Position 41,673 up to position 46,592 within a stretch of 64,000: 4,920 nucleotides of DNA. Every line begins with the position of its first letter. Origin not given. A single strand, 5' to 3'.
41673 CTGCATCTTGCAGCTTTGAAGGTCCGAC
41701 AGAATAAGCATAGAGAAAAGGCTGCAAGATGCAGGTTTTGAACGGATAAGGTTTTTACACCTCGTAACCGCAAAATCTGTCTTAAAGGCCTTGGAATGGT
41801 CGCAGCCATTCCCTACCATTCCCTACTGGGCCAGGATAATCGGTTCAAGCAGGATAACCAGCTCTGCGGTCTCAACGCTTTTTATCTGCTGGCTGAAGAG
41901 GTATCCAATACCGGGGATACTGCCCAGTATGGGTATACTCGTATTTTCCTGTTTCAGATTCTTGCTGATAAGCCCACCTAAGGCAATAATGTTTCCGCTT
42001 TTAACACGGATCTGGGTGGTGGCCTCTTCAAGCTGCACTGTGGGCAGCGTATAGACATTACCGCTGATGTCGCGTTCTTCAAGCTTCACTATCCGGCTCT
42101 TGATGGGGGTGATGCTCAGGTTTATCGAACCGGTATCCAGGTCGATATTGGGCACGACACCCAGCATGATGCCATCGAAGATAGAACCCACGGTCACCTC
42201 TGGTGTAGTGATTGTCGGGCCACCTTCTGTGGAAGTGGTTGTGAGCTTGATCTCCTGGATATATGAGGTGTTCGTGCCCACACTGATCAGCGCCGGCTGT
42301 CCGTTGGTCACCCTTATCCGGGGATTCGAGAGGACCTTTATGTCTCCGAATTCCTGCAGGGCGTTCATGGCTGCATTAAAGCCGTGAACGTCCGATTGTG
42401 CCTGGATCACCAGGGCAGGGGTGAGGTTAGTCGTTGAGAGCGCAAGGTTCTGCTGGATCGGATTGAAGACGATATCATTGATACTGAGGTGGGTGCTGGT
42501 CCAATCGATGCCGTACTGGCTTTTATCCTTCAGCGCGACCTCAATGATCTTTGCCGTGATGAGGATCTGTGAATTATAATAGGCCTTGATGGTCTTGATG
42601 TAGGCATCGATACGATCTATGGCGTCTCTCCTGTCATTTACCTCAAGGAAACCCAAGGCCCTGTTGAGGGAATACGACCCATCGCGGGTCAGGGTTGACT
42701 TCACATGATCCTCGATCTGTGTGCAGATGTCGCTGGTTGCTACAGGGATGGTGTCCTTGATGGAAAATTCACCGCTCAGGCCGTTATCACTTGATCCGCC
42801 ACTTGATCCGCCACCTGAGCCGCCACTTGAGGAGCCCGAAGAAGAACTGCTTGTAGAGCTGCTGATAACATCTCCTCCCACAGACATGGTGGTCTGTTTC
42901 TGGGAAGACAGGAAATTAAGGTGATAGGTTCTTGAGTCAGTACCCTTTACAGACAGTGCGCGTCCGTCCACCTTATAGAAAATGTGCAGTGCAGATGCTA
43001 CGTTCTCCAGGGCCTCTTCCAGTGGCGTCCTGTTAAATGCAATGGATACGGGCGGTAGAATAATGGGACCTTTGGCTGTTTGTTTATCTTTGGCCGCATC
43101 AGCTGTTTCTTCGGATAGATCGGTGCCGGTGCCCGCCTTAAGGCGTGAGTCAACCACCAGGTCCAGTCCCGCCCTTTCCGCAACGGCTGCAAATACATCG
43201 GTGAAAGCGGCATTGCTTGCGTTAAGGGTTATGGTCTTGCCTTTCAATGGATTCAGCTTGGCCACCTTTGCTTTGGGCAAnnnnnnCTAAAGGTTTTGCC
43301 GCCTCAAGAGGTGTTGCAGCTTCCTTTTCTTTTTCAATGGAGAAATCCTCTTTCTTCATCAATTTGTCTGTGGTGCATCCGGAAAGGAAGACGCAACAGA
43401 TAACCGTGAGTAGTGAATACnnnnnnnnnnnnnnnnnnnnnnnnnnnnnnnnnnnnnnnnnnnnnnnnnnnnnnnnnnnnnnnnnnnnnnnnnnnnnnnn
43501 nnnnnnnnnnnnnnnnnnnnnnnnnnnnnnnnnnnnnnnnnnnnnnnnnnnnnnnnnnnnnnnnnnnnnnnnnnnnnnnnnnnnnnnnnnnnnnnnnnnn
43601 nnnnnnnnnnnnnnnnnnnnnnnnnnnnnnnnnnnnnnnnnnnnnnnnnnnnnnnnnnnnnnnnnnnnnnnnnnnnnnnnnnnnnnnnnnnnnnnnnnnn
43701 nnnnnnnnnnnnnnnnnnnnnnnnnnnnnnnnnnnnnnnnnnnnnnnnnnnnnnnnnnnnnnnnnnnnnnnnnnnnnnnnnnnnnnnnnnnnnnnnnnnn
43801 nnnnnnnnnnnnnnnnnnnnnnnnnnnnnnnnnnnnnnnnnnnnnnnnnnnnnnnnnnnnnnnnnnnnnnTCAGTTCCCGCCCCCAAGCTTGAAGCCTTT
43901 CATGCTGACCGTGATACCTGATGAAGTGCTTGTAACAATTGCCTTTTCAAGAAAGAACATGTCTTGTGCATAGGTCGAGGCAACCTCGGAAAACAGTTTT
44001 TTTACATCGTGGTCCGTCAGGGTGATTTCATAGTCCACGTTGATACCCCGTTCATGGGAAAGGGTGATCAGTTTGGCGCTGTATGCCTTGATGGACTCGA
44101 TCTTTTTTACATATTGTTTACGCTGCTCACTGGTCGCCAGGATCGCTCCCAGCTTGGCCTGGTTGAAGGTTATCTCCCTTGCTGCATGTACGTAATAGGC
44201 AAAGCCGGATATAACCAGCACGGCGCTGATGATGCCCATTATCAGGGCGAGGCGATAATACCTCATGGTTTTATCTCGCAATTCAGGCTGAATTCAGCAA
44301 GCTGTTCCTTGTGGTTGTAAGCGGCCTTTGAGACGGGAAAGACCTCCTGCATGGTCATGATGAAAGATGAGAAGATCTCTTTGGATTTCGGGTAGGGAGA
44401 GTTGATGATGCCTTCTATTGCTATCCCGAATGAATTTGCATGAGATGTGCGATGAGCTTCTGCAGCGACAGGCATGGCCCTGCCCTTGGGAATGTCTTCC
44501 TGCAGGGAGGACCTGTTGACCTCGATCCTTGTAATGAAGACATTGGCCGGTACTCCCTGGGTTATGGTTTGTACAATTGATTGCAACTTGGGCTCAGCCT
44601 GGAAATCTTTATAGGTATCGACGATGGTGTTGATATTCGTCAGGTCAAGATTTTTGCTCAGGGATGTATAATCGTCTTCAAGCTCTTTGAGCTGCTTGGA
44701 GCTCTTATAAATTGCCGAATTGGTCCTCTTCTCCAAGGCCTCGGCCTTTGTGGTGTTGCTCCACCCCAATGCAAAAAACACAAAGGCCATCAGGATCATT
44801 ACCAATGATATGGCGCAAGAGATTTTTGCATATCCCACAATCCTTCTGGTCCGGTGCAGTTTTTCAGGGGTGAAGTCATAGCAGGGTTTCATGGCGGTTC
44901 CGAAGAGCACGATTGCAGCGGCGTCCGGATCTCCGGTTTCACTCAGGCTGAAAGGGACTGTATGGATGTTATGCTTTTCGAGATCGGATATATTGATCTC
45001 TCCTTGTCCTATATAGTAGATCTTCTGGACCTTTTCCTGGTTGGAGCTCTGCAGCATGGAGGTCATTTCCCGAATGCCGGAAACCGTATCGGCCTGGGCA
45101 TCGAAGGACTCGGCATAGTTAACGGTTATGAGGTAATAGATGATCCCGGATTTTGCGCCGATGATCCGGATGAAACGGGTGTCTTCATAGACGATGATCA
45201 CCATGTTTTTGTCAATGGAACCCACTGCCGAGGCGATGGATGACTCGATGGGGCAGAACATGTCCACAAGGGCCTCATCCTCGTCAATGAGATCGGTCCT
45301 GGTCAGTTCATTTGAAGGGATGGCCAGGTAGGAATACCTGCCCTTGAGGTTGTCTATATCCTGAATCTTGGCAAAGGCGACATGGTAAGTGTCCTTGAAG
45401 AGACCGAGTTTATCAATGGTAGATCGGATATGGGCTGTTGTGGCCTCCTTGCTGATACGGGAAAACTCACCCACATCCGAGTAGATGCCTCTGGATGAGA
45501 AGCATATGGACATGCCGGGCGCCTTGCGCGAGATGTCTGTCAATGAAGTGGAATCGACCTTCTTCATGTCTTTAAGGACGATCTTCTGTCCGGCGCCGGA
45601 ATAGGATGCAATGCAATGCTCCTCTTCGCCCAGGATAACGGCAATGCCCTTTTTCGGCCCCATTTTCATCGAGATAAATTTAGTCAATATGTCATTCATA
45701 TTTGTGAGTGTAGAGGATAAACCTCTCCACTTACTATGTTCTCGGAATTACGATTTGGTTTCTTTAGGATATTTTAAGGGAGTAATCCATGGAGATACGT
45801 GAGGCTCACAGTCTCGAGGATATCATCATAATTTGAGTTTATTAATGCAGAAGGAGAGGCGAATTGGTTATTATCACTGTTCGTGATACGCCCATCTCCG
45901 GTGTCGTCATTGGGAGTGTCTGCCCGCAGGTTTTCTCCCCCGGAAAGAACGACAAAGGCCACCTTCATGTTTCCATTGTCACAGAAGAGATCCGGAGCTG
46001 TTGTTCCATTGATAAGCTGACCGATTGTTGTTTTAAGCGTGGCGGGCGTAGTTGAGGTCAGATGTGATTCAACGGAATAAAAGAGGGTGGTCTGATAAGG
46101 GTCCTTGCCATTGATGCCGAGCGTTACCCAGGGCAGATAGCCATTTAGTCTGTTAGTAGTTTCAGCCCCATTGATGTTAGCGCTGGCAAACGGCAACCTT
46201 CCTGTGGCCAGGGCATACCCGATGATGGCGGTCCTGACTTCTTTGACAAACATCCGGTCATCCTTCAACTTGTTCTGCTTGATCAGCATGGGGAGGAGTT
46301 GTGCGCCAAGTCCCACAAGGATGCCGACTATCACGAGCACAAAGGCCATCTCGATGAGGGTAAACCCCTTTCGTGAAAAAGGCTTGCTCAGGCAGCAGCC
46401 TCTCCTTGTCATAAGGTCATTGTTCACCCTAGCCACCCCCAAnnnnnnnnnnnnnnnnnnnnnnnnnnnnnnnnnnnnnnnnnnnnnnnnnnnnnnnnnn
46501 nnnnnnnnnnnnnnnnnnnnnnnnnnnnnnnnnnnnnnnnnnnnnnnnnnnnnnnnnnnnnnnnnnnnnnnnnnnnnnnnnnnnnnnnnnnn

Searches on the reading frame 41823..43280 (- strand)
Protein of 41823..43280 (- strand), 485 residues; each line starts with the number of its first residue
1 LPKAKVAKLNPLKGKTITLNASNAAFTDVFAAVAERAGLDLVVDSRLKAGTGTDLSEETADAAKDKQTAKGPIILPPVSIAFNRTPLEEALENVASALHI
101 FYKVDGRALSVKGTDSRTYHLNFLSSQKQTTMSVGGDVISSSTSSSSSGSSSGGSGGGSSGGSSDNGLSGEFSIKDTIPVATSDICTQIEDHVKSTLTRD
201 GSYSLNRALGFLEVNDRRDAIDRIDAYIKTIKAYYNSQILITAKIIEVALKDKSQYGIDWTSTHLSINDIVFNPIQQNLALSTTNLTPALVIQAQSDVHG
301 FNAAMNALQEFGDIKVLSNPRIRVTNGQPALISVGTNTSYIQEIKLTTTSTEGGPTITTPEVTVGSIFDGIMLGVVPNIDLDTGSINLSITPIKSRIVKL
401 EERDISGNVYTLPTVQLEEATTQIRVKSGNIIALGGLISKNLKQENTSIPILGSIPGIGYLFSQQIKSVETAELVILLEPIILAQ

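Call 6: search_protein_families(library=ncbifam, proteins=[window:41823-43280:-], max_evalue=0.1)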
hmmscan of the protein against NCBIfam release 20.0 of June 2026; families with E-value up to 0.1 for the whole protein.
window:41823-43280:- (485 aa): 9 families
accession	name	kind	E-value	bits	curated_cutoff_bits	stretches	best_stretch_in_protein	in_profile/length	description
TIGR02519.1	pilus_MshL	equivalog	8e-73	245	250.2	1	203-483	1-290/290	pilus (MSHA type) biogenesis protein MshL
TIGR02520.1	pilus_B_mal_scr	equivalog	2.4e-45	155.1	287.65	1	60-449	106-484/513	PilN family type IVB pilus formation outer membrane protein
TIGR02517.1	type_II_gspD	equivalog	5.6e-30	104.4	351.35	1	113-483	233-590/600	type II secretion system secretin GspD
TIGR02515.1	IV_pilus_PilQ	subfamily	3.1e-28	98.9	284.35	1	193-483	127-427/428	type IV pilus secretin PilQ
TIGR02516.1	type_III_yscC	equivalog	5.9e-23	81.1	238.45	1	215-483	213-461/463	type III secretion system outer membrane ring subunit SctC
NF010083.0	PRK13568.1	equivalog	1.3e-18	67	554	1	184-482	135-416/419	DNA uptake porin HofQ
NF042912.1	Amuc_1098_fam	equivalog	1.3e-17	63.1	750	2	392-479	701-792/805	Amuc_1098 family type IV pilus outer membrane protein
NF007851.2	PRK10560.1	exception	8.8e-17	61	598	1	196-484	139-410/412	DNA uptake porin HofQ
NF011873.0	PRK15346.1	equivalog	6.4e-14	51.5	524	1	219-470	251-481/499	EscC/YscC/HrcC family type III secretion system outer membrane ring protein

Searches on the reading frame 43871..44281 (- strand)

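Call 3: search_protein_families(library=pfam, proteins=[window:43871-44281:-], max_evalue=0.1)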
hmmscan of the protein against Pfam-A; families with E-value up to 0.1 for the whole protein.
window:43871-44281:- (136 aa): 1 family
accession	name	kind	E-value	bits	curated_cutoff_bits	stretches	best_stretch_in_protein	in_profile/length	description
PF01196.24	Ribosomal_L17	-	0.082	14.2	27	0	57-106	18-70/97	Ribosomal protein L17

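Call 6: search_protein_families(library=ncbifam, proteins=[window:43871-44281:-], max_evalue=0.1)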
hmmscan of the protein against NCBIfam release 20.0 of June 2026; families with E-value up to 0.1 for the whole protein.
window:43871-44281:- (136 aa): 3 families
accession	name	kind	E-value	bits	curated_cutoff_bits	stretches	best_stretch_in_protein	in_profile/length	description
NF058658.1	Oglyco_Wzx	exception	0.042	12.9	720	1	2-74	145-220/478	O-glycosylation flippase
TIGR00059.1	L17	equivalog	0.047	14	70.05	1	48-106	23-84/112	50S ribosomal protein L17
TIGR01693.1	UTase_glnD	equivalog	0.064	11.4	519.4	1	51-125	637-710/850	[protein-PII] uridylyltransferase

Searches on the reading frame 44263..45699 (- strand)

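Call 3: search_protein_families(library=pfam, proteins=[window:44263-45699:-], max_evalue=0.1)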
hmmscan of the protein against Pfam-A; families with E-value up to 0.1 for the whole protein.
window:44263-45699:- (478 aa): 0 families

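Call 6: search_protein_families(library=ncbifam, proteins=[window:44263-45699:-], max_evalue=0.1)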
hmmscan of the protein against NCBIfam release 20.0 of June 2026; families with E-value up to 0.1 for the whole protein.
window:44263-45699:- (478 aa): 2 families
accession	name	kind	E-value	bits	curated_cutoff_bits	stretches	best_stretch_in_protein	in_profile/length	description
TIGR03142.1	cytochro_ccmI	equivalog_domain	0.015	15.6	29.3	1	296-343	6-51/118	c-type cytochrome biogenesis protein CcmI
NF045974.1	conju_CD1108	subfamily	0.026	14.3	100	1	283-366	43-126/190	CD1108 family mobile element protein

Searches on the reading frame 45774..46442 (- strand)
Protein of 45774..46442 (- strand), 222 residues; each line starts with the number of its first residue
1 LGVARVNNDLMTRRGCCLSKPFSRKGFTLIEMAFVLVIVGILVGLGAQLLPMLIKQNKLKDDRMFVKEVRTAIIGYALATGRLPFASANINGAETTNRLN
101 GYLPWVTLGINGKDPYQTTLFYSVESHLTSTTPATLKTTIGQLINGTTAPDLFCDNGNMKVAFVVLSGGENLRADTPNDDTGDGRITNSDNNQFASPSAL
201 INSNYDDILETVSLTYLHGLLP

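Call 3: search_protein_families(library=pfam, proteins=[window:45774-46442:-], max_evalue=0.1)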
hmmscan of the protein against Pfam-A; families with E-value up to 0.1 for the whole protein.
window:45774-46442:- (222 aa): 1 family
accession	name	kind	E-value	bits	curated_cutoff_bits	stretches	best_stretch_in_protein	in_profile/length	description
PF07963.17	N_methyl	-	7.6e-06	25.7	21.2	1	24-45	4-25/27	Prokaryotic N-terminal methylation motif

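Call 6: search_protein_families(library=ncbifam, proteins=[window:45774-46442:-], max_evalue=0.1)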
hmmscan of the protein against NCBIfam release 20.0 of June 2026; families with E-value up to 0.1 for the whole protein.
window:45774-46442:- (222 aa): 13 families
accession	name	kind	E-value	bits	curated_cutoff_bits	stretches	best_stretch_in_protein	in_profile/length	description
TIGR02532.1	IV_pilin_GFxxxE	domain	1.5e-06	27.7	16.3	1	24-46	1-23/24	prepilin-type N-terminal cleavage/methylation domain-containing protein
TIGR01710.1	typeII_sec_gspG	equivalog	3.3e-06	27.2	88.85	1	25-87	1-63/134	type II secretion system major pseudopilin GspG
NF040999.1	pilin_ComGC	equivalog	9.9e-06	25.7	75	1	25-83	2-60/84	competence type IV pilus major pilin ComGC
TIGR01708.2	typeII_sec_gspH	equivalog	8e-05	22.7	80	1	25-59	2-36/169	type II secretion system minor pseudopilin GspH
TIGR02596.1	TIGR02596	subfamily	0.00022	21.4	70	1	27-73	1-48/196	Verru_Chthon cassette protein D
NF007862.0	PRK10574.1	equivalog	0.0053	16.9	138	1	24-81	4-61/145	prepilin peptidase-dependent pilin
NF040982.1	ComGD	equivalog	0.012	16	70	1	25-53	2-30/139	competence type IV pilus minor pilin ComGD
NF041002.1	pilin_ComGF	equivalog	0.012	15.9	80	1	25-60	2-37/139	competence type IV pilus minor pilin ComGF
NF007848.0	PRK10557.1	equivalog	0.018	14.4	120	1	20-64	6-50/192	prepilin peptidase-dependent protein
NF007800.0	PRK10506.1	equivalog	0.029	14.2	158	1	24-62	8-46/163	prepilin peptidase-dependent protein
NF041775.1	typeIV_PilA_Myxo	equivalog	0.067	13.1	400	1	24-55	10-38/214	type IV pilin protein PilA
TIGR02235.1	menA_cyano-plnt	equivalog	0.083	12.2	225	0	35-128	162-255/285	2-carboxy-1,4-naphthoquinone phytyltransferase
NF041013.1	T4P_ComGE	equivalog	0.094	12.8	49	0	25-58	4-34/83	competence type IV pilus minor pilin ComGE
